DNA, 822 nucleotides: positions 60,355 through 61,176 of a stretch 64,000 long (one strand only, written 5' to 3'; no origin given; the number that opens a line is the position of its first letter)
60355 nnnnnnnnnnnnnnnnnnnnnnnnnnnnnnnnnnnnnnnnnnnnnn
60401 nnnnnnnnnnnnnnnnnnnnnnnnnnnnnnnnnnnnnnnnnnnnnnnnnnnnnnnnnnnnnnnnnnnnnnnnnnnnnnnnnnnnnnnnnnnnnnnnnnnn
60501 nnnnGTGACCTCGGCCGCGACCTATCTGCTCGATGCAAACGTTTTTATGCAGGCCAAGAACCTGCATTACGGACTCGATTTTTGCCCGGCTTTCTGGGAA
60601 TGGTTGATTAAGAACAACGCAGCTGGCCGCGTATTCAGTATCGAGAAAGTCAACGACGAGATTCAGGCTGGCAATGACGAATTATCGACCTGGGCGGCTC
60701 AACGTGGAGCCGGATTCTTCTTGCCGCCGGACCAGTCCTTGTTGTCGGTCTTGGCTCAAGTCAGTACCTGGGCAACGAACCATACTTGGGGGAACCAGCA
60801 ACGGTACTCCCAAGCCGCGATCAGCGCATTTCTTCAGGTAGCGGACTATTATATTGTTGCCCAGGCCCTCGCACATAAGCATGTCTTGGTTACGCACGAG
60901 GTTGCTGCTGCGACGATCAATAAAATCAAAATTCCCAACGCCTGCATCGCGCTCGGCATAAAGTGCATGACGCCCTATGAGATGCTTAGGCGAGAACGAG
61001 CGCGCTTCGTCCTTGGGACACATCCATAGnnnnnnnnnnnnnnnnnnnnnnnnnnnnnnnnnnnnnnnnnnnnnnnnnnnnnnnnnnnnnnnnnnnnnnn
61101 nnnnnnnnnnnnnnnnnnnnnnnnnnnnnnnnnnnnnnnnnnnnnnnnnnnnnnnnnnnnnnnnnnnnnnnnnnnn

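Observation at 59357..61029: HTH-ImmA/IrrE zinc-peptidase gene overlapping a DUF4411 PIN-like gene: predicted toxin-antitoxin or defence pair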

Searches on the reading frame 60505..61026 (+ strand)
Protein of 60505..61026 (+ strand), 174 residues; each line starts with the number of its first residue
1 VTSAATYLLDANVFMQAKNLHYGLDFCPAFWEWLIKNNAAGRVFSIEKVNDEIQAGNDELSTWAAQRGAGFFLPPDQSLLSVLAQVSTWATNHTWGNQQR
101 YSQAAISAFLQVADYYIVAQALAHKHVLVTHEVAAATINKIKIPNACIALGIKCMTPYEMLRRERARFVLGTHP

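Call 3: search_protein_families(library=pfam, proteins=[window:60505-61026:+], max_evalue=0.01)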
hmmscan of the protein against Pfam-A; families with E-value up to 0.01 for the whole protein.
window:60505-61026:+ (174 aa): 1 family
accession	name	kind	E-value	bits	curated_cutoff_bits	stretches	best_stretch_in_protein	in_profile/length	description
PF14367.12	DUF4411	-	2e-53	180.9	23.5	1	7-168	1-159/159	Domain of unknown function (DUF4411)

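Call 4: search_protein_families(library=padloc, proteins=[window:60505-61026:+], max_evalue=0.01)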
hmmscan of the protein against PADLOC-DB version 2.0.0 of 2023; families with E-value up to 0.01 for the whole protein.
window:60505-61026:+ (174 aa): 0 families

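Call 5: search_protein_families(library=ncbifam, proteins=[window:60505-61026:+], max_evalue=0.01)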
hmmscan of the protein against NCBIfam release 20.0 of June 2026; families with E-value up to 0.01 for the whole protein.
window:60505-61026:+ (174 aa): 0 families

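Call 7: find_homologous_proteins(query=window:60505-61026:+)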
Query window:60505-61026:+ (174 aa): 7922 proteins with E <= 0.001 among 8000 candidates; the best 120 are listed.
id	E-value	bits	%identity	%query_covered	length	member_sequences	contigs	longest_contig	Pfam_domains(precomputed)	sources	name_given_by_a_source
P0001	6.0e-113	392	99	100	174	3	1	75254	PF14367.13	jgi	jgi:hypothetical protein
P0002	2.2e-99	348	89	97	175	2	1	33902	PF14367.13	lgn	-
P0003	5.6e-97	340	88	97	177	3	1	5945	PF14367.13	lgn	-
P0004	3.0e-95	335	85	98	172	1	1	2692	PF14367.13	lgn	-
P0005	5.3e-94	331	83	98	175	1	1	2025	PF14367.13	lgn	-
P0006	5.9e-94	330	82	99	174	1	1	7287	PF14367.13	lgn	-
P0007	1.8e-93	329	84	96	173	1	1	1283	PF14367.13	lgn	-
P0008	2.0e-93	329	86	100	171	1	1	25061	PF14367.13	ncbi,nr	ncbi:MAG: DUF4411 family protein [Elusimicrobia bacterium]|nr:DUF4411 family protein [Elusimicrobiot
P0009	7.9e-93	327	82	98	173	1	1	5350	PF14367.13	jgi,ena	-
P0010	2.8e-90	318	81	98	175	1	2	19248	PF14367.13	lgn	-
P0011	6.3e-86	304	83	92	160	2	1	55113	PF14367.13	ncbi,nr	ncbi:MAG: DUF4411 family protein [Elusimicrobia bacterium]|nr:DUF4411 family protein [Elusimicrobiot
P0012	5.2e-85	301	76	97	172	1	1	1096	PF14367.13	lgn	-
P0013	3.6e-84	299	78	96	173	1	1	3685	PF14367.13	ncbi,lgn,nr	ncbi:MAG: DUF4411 family protein [Elusimicrobia bacterium]|nr:DUF4411 family protein [Elusimicrobiot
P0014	7.4e-82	291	74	97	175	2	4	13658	PF14367.13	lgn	-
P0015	1.4e-80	287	-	-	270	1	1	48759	PF14367.13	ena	-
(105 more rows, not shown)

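Call 12: search_solved_structures(query=window:60505-61026:+, max_evalue=1, show_alignments=3)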
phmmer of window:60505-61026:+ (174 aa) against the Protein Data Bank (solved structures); distinct sequences matched with E-value up to 1: 3.
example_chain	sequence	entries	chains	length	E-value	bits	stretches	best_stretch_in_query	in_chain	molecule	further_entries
9vzy_D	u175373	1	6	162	1.1e-08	38.2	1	6-156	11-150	DUF4411 family protein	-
9vzz_A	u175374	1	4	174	3.7e-08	36.5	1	31-156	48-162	DUF4411 family protein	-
8etq_A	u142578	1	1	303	0.057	16.4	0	32-61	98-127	k-cTRP5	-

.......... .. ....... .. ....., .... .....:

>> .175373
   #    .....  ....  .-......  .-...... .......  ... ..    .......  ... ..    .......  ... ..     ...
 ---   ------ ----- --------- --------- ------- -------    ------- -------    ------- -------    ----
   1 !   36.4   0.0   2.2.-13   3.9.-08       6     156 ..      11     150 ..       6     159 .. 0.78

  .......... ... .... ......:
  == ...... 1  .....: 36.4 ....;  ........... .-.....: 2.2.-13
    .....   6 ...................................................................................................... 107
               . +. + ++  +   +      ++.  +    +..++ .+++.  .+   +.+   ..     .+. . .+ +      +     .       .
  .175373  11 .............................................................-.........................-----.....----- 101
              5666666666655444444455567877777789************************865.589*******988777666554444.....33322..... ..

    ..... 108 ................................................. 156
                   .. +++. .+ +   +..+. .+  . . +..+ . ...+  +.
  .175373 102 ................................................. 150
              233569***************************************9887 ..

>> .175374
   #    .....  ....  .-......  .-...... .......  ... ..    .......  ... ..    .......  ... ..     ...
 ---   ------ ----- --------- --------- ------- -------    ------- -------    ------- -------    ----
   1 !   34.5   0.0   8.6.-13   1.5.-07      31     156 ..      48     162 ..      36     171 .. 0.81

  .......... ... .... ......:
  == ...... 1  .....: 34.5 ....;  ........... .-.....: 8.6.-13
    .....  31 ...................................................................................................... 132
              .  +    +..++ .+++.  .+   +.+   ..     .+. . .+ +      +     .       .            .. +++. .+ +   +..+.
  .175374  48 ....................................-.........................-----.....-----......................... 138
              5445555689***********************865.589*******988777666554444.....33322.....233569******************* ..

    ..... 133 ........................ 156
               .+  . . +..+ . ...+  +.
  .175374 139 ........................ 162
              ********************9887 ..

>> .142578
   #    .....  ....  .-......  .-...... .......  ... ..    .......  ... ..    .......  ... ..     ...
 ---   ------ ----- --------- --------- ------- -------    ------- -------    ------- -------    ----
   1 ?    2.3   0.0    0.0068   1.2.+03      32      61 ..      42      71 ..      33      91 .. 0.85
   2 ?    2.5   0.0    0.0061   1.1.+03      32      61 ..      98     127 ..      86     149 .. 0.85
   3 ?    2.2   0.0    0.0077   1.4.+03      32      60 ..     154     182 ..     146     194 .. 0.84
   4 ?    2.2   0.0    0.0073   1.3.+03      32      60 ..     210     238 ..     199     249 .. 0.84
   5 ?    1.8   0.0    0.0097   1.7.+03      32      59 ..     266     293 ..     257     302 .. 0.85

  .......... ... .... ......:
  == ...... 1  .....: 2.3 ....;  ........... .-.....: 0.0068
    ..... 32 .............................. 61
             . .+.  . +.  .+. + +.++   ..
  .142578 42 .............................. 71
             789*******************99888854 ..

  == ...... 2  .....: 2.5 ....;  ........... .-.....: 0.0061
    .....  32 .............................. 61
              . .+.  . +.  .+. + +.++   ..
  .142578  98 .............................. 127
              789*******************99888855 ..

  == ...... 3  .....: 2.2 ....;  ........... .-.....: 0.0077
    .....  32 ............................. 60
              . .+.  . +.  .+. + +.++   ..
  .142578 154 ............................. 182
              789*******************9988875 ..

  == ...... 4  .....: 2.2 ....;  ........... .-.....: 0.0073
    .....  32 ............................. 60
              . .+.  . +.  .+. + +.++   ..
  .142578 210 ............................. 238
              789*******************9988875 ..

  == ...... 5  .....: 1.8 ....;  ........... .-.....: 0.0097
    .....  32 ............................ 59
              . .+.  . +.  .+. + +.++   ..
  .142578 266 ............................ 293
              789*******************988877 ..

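Call 21: find_related_loci(query=window:60505-61026:+, collection=genome_contigs, flank=4000)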
Query window:60505-61026:+ (174 aa) in genome_contigs; peptide patterns used: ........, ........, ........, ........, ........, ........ (x = any residue, [..] = any of these).
304 stretches matched a pattern; 104 encode a relative of the query (tblastn E <= 1e-3); the best 80 are kept; 80 distinct loci.
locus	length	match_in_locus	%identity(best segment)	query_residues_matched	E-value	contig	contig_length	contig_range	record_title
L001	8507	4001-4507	83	6-174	1e-97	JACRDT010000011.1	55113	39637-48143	MAG: Elusimicrobia bacterium isolate NC_groundwater_1679_Pr3_B-0.1um_69_72 SR-2_scaffold_141_731247, whole genome shotgu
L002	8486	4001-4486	71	7-174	4e-81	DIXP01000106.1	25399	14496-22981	MAG TPA_asm: Chloroflexi bacterium UBA6077 UBA6077_contig_1542, whole genome shotgun sequence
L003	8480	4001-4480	73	6-171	4e-81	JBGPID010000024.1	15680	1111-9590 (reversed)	MAG: Geobacteraceae bacterium isolate OBJ_0618_7090110_342 k141_5245992_length_15680_cov_20.4245, whole genome shotgun s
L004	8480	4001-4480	72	6-171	7e-81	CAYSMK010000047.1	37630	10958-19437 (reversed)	MAG TPA_asm: uncultured Geobacter sp. isolate binchicken_co269_58 genome assembly, contig: NODE_920_length_37630_cov_296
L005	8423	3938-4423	72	7-174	8e-81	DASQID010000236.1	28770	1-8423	MAG TPA_asm: Acidobacteriota bacterium isolate SMAG_U11850 k141_1021915, whole genome shotgun sequence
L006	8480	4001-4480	72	7-172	1e-80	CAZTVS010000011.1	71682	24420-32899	MAG TPA_asm: uncultured Acidobacteriota bacterium isolate binchicken_co20_43 genome assembly, contig: NODE_960_length_71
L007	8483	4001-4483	68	7-173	1e-79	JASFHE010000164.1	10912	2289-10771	MAG: Desulfobacteraceae bacterium isolate D0608M12metaG_Bin_560 D0608M12metaG_FD_scaffold_425_c1, whole genome shotgun s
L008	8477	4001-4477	72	7-171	1e-78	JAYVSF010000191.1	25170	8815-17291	MAG: Myxococcales bacterium isolate GL74_DN_concoct_155_sub GL74_DN_concoct_155_sub_190, whole genome shotgun sequence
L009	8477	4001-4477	72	7-171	1e-78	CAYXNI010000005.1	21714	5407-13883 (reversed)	MAG TPA_asm: uncultured Planctomycetota bacterium isolate SRP178699_co1_473 genome assembly, contig: NODE_2867_length_21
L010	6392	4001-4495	70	7-171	3e-78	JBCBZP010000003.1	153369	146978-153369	MAG: Planctomycetota bacterium isolate P01_A01_bin.119 k141_502376_length_153369_cov_35.6021, whole genome shotgun seque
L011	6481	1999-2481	71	6-172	1e-77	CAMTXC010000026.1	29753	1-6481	MAG: uncultured actinobacterium isolate G04_MAG_00059 genome assembly, contig: G04_MAG_00059_000000000029, whole genome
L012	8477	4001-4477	70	7-171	1e-77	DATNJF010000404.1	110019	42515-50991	MAG TPA_asm: Stellaceae bacterium isolate SMAG_U11392 k141_282627, whole genome shotgun sequence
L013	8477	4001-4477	72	7-171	3e-77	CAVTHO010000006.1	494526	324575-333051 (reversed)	MAG: uncultured Spirochaetota bacterium isolate MFD05942.bin.2.325 genome assembly, contig: contig_29253, whole genome s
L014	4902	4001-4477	68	7-171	4e-77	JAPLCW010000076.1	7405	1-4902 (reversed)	MAG: Candidatus Auribacterota bacterium isolate LacPavin_0920_SED2_MAG_54_22 LacPavin_0920_SED2_scaffold_1135288, whole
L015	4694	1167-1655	68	6-174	4e-77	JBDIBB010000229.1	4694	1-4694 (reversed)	MAG: Vicinamibacteraceae bacterium isolate AS-MESO-3CA.214 NODE_72584_length_4694_cov_3.675114, whole genome shotgun seq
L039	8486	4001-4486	65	7-174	6e-74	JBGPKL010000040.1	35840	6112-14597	MAG: Sulfurifustaceae bacterium isolate OBJ_0618_7090110_287 k141_11700881_length_35840_cov_28.9217, whole genome shotgu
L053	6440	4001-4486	62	7-174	1e-71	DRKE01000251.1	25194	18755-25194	MAG TPA_asm: Deltaproteobacteria bacterium isolate HyVt-433 HyVt-433_k145_323223, whole genome shotgun sequence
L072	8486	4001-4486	58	7-174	1e-63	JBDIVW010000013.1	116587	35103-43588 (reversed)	MAG: Nitrospiraceae bacterium isolate Bin_25 NODE_120_length_116587_cov_13.397853, whole genome shotgun sequence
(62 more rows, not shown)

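Call 45: predict_structure(alignment_id=A2)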
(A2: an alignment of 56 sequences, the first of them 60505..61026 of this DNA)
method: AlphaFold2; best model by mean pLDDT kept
length: 174 residues; sequences in the alignment: 56
mean_pLDDT: 80.9   pTM: 0.78
mean pLDDT of the five models: 80.9, 79.2, 78.7, 68.9, 68.6
residues with pLDDT >= 90: 69; 70-90: 71; 50-70: 24; < 50: 10
segments of 3 or more residues with pLDDT < 50: 22-24, 169-174
pLDDT, mean of each block of 10 residues (from residue 1): 80 69 54 79 82 71 70 85 94 88 94 90 94 92 95 90 65 38
secondary structure, 60 per line:
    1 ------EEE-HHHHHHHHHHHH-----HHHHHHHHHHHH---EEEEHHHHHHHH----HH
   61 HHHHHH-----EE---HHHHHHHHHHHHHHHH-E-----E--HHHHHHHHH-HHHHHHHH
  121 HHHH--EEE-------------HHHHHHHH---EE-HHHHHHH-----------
elements in order: E7-9 H11-22 H28-39 E43-46 H47-54 H59-66 H77-92 H103-111 H113-124 E127-129 H143-150 H157-163

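Call 49: fold_search(model_id=the predicted structure, library=pdb)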
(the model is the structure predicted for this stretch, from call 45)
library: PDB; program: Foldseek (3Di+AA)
matches with E <= 10: 155; with E <= 0.001: 3
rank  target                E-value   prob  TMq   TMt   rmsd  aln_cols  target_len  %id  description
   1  2bsq_A                2.7e-04  1.00  0.51  0.60   6.7       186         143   17  FitAB bound to DNA (released 2006-08-24)
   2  2h1c_A                4.2e-04  1.00  0.49  0.60   4.7       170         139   18  Crystal Structure of FitAcB from Neisseria gonorrhoeae (released 2006-09-26)
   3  2bsq_B                4.4e-04  1.00  0.50  0.60   4.8       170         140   16  FitAB bound to DNA (released 2006-08-24)
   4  5ecd_A                3.1e-03  1.00  0.49  0.62   4.8       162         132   12  Structure of the Shigella flexneri VapC mutant D98N crystal form 1 (released 2016-02-17)
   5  3h87_B                3.5e-03  1.00  0.52  0.63   5.0       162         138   12  Rv0301 Rv0300 Toxin Antitoxin Complex from Mycobacterium tuberculosis (released 2009-05-05)
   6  6ifc_A                4.3e-03  1.00  0.48  0.61   5.0       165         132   14  Crystal structure of VapBC from Salmonella typhimurium (released 2020-01-29)
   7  5ecw_A                5.1e-03  1.00  0.51  0.65   4.7       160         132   11  Structure of the Shigella flexneri VapC mutant D7A (released 2016-02-17)
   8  3zvk_C                5.1e-03  1.00  0.45  0.57   4.8       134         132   14  Crystal structure of VapBC2 from Rickettsia felis bound to a DNA fragment from their promoter (released 2011-12-14)
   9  5ed0_A                6.1e-03  1.00  0.43  0.55   5.0       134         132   13  Structure of the Shigella flexneri VapC mutant D7N (released 2016-02-17)
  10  5ecw_B                6.4e-03  1.00  0.49  0.67   5.3       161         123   11  Structure of the Shigella flexneri VapC mutant D7A (released 2016-02-17)
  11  6a7v_G                7.6e-03  1.00  0.56  0.68   4.3       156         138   17  Crystal structure of Mycobacterium tuberculosis VapBC11 toxin-antitoxin complex (released 2018-10-10)
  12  3zvk_B                8.5e-03  1.00  0.45  0.57   4.8       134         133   14  Crystal structure of VapBC2 from Rickettsia felis bound to a DNA fragment from their promoter (released 2011-12-14)
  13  6a7v_A                8.9e-03  1.00  0.56  0.69   4.3       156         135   17  Crystal structure of Mycobacterium tuberculosis VapBC11 toxin-antitoxin complex (released 2018-10-10)
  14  5k8j_B                9.5e-03  1.00  0.39  0.51   5.6       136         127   20  Structure of Caulobacter crescentus VapBC1 (apo form) (released 2016-12-28)
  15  1y82_D                1.0e-02  1.00  0.49  0.59   5.2       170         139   11  Conserved hypothetical protein Pfu-367848-001 from Pyrococcus furiosus (released 2005-01-25)
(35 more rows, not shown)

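Call 53: search_protein_families(library=pfam, proteins=[L003:4489-7512:+, L072:1561-2850:+, L039:5-1537:+, L053:4767-5924:+], max_evalue=0.00001)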
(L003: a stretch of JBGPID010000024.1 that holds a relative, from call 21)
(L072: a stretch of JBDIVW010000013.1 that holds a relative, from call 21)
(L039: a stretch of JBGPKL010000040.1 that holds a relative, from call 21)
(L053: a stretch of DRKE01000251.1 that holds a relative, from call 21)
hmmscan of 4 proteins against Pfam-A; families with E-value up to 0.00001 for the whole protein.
L003:4489-7512:+ (1008 aa): 5 families
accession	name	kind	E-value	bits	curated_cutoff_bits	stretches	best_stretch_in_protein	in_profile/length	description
PF18766.7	SWI2_SNF2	-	2.1e-26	93.4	26.7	1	280-527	1-194/221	SWI2/SNF2 ATPase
PF04313.20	HSDR_N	-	2.2e-12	47.7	25.1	1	114-204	106-195/198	Type I restriction enzyme R protein N terminus (HSDR_N)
PF04851.21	ResIII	-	1.8e-11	44.7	22.5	1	277-437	4-145/164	Type III restriction enzyme, res subunit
PF22679.2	T1R_D3-like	-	8.1e-10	39.8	27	1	648-705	87-148/158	Type I restriction enzyme subunit R domain 3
PF00270.35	DEAD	-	3.8e-06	27.2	26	0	298-442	14-142/167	DEAD/DEAH box helicase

L072:1561-2850:+ (430 aa): 1 family
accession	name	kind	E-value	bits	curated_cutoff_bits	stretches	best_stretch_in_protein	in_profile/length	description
PF01420.25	Methylase_S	-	2.6e-13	50.9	22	1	70-172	61-157/168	Type I restriction modification DNA specificity domain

L039:5-1537:+ (511 aa): 1 family
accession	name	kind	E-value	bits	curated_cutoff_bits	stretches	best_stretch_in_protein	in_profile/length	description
PF02384.22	N6_Mtase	-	1.3e-54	186.1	20.4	1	5-283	5-254/311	N-6 DNA Methylase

L053:4767-5924:+ (386 aa): 2 families
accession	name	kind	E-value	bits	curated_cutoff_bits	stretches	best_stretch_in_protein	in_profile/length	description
PF13784.11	Fic_N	-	1e-24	86.8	26.7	1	43-120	5-81/82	Fic/DOC family N-terminal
PF02661.23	Fic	-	1.7e-19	70.9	24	1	128-233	1-93/93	Fic/DOC family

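Call 56: search_solved_structures(query=A2, max_evalue=0.01, show_alignments=1)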
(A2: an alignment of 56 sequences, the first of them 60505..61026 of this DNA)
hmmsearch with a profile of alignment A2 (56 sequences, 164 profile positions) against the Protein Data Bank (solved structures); distinct sequences matched with E-value up to 0.01: 2.
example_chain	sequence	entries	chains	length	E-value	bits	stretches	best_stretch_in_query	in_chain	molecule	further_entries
9vzy_D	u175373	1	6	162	6.4e-09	38.8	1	26-146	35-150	DUF4411 family protein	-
9vzz_A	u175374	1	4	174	1.1e-08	38.1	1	26-146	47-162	DUF4411 family protein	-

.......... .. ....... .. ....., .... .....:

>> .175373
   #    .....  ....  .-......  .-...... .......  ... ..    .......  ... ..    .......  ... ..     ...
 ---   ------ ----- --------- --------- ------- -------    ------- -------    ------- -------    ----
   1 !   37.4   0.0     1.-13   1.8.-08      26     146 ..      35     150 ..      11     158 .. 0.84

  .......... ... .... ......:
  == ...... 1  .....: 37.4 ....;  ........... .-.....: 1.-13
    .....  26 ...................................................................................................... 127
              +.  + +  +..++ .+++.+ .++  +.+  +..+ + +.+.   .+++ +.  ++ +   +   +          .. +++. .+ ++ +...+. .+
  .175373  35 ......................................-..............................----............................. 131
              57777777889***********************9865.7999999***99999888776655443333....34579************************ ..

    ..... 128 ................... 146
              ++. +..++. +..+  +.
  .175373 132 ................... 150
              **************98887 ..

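Call 67: search_protein_families(library=phrogs, proteins=[window:60505-61026:+], max_evalue=0.001)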
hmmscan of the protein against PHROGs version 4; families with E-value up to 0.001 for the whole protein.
window:60505-61026:+ (174 aa): 1 family
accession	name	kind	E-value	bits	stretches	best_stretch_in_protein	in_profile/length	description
phrog_11126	-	unknown function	1.6e-33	116.9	1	6-169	3-164/167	-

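Call 68: search_dna_similar(query=window:60505-61026:+, collection=phages, mode=protein, max_rows=15)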
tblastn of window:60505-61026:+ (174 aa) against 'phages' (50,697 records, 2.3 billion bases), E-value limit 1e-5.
Records with a match: 2; places in all: 2; records where one place covers at least 80% of the query: 2.
Best place of each record, by identity: <60% 2.
By first word of the organism name: Bacteriophage 2.
By host as written in the record: - 2.
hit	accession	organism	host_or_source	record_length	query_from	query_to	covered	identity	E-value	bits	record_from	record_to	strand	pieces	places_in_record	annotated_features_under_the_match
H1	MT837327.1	Bacteriophage sp.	human fecal samples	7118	5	168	94%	28.0%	5e-11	66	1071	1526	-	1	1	record has no annotation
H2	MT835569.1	Bacteriophage sp.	human fecal samples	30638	7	162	90%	27.3%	1e-10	64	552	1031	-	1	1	record has no annotation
